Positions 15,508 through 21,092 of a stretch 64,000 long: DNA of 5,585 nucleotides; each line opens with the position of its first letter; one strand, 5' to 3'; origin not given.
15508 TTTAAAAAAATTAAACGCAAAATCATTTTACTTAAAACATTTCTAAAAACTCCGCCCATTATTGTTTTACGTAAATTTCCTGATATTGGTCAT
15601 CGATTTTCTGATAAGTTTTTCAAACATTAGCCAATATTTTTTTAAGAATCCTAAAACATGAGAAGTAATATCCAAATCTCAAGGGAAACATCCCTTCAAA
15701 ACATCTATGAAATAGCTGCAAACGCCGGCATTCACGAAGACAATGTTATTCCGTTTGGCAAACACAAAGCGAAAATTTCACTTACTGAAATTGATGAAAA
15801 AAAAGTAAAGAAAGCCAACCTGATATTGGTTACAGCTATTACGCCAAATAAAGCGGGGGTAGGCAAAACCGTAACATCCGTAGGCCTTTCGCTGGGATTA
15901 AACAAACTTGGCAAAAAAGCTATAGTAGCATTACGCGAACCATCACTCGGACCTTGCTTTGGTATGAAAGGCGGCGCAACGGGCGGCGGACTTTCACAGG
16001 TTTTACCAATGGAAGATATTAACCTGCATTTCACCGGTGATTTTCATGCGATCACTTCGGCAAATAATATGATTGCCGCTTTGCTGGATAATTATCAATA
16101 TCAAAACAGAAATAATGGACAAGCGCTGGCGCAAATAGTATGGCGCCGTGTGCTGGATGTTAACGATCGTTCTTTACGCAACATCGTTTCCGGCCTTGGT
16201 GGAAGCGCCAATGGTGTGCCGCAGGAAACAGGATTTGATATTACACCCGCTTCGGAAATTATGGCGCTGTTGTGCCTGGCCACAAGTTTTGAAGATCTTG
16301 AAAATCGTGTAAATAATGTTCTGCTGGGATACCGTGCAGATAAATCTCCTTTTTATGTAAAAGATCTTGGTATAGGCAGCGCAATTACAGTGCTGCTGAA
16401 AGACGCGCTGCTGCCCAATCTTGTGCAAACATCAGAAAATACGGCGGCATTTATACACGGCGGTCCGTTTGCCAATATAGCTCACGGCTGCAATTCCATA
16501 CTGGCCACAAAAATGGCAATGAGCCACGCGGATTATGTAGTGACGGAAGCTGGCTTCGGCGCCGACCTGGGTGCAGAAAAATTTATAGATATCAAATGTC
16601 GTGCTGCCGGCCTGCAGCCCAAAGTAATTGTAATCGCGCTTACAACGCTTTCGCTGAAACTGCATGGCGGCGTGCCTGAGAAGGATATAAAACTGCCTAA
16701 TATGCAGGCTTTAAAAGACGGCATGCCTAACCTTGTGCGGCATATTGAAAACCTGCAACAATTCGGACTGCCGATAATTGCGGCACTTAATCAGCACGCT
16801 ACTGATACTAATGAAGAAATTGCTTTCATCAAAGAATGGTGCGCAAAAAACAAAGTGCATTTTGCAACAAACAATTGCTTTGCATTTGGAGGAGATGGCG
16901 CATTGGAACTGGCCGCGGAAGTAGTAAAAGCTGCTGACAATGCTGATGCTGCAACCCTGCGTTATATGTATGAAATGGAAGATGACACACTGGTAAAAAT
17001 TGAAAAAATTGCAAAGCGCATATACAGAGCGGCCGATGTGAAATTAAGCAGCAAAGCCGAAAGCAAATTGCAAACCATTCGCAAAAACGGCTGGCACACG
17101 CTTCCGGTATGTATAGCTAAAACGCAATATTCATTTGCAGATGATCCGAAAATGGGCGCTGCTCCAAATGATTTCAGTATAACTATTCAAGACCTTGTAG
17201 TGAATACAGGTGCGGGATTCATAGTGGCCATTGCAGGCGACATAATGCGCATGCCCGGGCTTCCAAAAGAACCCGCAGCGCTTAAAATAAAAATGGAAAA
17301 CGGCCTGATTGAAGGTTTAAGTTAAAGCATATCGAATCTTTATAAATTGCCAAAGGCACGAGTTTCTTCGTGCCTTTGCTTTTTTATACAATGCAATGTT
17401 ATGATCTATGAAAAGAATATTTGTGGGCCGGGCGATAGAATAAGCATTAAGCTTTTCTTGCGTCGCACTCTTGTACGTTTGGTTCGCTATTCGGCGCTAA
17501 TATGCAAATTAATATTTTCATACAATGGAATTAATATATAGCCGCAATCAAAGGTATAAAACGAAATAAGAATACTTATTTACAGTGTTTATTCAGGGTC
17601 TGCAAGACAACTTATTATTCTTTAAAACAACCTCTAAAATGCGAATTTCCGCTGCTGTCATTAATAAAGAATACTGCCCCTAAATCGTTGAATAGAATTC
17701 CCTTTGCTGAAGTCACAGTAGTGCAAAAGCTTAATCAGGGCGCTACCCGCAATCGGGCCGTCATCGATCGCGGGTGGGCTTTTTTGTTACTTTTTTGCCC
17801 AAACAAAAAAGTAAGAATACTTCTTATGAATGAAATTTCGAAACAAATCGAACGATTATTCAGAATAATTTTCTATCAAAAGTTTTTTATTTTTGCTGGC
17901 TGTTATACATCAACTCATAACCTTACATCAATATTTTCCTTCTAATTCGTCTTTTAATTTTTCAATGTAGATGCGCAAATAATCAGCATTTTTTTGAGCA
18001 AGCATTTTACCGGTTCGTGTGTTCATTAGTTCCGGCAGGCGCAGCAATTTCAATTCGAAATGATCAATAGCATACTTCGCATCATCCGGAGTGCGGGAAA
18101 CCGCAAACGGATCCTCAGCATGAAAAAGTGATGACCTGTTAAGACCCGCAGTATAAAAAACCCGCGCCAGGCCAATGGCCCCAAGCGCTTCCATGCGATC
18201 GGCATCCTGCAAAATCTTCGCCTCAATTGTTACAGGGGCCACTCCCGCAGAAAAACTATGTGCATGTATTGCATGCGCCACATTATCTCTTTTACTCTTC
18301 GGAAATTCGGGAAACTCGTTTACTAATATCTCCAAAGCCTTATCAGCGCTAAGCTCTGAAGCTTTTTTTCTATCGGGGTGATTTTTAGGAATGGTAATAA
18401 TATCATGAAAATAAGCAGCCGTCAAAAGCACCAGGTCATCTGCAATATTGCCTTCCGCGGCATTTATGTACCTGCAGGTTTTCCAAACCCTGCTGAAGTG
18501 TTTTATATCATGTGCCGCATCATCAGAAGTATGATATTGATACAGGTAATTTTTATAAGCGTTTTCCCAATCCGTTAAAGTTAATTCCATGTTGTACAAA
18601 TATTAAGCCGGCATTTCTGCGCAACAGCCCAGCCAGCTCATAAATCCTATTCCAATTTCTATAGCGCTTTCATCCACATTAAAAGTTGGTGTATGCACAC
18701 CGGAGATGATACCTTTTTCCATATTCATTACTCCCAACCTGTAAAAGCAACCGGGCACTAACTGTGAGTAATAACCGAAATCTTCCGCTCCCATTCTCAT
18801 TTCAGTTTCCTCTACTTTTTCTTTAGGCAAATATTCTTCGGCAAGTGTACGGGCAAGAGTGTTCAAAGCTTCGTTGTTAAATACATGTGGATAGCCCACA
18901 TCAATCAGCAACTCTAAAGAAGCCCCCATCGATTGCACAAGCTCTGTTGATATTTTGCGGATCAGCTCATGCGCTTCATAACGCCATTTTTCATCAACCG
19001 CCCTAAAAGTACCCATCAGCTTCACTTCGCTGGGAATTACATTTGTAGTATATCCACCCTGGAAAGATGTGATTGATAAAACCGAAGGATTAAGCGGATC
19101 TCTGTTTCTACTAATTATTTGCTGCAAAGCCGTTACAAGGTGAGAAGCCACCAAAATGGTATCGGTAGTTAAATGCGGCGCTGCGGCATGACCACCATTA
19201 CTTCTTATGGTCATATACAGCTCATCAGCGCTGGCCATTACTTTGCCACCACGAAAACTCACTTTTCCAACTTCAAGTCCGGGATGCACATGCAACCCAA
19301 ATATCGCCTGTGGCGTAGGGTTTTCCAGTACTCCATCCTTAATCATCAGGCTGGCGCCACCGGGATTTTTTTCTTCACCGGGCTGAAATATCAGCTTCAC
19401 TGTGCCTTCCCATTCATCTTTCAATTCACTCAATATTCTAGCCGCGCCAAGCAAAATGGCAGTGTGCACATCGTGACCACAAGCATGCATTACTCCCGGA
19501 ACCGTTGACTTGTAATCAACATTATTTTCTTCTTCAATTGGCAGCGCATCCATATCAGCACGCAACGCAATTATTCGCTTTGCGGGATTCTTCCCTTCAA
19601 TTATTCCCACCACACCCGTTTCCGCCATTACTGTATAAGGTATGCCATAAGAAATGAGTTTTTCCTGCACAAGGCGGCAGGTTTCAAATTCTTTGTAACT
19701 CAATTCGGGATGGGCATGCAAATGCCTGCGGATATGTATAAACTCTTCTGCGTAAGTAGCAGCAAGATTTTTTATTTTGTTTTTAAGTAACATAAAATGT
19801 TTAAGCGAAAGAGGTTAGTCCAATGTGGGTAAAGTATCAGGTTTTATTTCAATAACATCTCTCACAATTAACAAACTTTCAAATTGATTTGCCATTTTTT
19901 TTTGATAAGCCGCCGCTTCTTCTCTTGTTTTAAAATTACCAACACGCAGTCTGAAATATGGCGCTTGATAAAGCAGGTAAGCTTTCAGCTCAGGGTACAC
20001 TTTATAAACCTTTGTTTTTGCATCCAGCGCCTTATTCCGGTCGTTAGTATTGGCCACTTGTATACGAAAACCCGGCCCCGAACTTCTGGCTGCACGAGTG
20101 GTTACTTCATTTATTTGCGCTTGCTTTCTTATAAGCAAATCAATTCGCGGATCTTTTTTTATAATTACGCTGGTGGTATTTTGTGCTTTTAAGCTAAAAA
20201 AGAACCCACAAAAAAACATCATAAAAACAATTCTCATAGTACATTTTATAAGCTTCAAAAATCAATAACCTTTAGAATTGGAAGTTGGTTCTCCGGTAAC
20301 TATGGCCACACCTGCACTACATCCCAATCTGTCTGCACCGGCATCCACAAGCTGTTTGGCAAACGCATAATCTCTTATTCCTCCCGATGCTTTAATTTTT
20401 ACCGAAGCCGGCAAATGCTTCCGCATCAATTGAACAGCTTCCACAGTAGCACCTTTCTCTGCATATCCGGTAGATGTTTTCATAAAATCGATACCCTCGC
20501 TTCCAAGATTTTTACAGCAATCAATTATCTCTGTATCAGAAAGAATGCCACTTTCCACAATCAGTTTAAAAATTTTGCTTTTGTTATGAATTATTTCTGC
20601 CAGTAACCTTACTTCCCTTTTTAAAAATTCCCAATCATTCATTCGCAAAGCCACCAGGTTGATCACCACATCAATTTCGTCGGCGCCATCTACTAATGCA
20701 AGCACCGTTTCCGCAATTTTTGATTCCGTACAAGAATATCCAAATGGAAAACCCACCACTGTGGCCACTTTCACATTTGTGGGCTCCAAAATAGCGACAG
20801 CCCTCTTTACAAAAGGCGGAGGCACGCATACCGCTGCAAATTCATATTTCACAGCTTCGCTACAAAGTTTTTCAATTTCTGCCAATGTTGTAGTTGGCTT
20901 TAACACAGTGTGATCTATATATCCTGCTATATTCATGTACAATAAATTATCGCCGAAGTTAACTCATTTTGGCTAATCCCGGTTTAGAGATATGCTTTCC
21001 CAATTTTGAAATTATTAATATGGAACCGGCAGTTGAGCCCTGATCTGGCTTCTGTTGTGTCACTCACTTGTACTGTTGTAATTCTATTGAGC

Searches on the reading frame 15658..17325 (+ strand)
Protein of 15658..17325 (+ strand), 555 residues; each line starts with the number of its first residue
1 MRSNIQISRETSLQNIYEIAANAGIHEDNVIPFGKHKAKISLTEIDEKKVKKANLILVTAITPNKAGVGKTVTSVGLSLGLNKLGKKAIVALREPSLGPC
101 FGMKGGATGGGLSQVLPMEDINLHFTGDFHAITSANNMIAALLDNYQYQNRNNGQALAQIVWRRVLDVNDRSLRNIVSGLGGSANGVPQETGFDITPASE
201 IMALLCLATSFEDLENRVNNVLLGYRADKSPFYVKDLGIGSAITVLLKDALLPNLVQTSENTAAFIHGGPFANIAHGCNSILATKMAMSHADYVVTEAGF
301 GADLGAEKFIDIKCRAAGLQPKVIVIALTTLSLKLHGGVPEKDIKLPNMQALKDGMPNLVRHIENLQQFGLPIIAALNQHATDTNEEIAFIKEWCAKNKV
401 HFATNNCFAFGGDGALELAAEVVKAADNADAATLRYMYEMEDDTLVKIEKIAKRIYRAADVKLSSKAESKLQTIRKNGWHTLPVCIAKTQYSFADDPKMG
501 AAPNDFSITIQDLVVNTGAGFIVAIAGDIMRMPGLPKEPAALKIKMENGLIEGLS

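Call 11: search_protein_families(library=pfam, proteins=[window:15658-17325:+])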
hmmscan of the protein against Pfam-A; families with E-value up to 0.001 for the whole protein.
window:15658-17325:+ (555 aa): 1 family
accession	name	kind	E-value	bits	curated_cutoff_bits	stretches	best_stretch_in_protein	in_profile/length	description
PF01268.25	FTHFS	-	7.3e-239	794.1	27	1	3-555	2-556/556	Formate--tetrahydrofolate ligase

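Call 30: find_related_loci(query=window:15658-17325:+, collection=metagenome_contigs, flank=6000)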
Query window:15658-17325:+ (555 aa) in metagenome_contigs; peptide patterns used: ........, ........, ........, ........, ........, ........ (x = any residue, [..] = any of these).
600 stretches matched a pattern (row limit reached: there are more); 598 encode a relative of the query (tblastn E <= 1e-3); the best 80 are kept; 80 distinct loci.
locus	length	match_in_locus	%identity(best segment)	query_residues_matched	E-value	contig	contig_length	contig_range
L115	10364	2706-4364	66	3-555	0e+0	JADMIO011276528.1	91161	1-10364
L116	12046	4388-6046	67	3-555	0e+0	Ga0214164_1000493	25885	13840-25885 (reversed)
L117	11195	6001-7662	58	1-555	0e+0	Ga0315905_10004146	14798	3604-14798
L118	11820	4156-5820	65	1-555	0e+0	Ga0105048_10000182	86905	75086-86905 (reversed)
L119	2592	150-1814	54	2-554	0e+0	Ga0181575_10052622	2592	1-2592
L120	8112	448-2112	53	1-554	0e+0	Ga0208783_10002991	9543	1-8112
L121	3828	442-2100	53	1-554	0e+0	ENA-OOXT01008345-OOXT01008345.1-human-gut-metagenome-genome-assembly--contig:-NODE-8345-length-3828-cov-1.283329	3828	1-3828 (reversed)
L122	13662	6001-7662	53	1-554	0e+0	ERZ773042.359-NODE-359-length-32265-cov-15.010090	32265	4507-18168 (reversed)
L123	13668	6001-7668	53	1-554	0e+0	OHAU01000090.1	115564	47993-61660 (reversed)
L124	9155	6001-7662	53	2-554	0e+0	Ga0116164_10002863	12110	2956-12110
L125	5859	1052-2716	53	1-554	0e+0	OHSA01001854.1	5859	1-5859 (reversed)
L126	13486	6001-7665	53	1-554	0e+0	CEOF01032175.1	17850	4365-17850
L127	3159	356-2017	52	1-554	0e+0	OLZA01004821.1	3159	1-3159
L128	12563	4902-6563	52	1-554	0e+0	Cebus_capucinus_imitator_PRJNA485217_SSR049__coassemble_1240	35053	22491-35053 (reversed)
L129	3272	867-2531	53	2-554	0e+0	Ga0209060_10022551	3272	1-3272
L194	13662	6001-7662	51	1-554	1e-178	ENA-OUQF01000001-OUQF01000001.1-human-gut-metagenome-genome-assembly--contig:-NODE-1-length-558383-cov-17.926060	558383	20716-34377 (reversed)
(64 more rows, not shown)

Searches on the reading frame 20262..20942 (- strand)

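Call 33: search_protein_families(library=pfam, proteins=[window:20262-20942:-])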
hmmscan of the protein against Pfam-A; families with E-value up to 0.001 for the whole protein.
window:20262-20942:- (226 aa): 2 families
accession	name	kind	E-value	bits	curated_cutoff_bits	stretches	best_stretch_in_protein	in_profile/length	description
PF01791.15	DeoC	-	1.2e-14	55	23.8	1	8-212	5-224/229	DeoC/LacD family aldolase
PF00478.31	IMPDH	-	0.00056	19.5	25.6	1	120-209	86-173/345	IMP dehydrogenase / GMP reductase domain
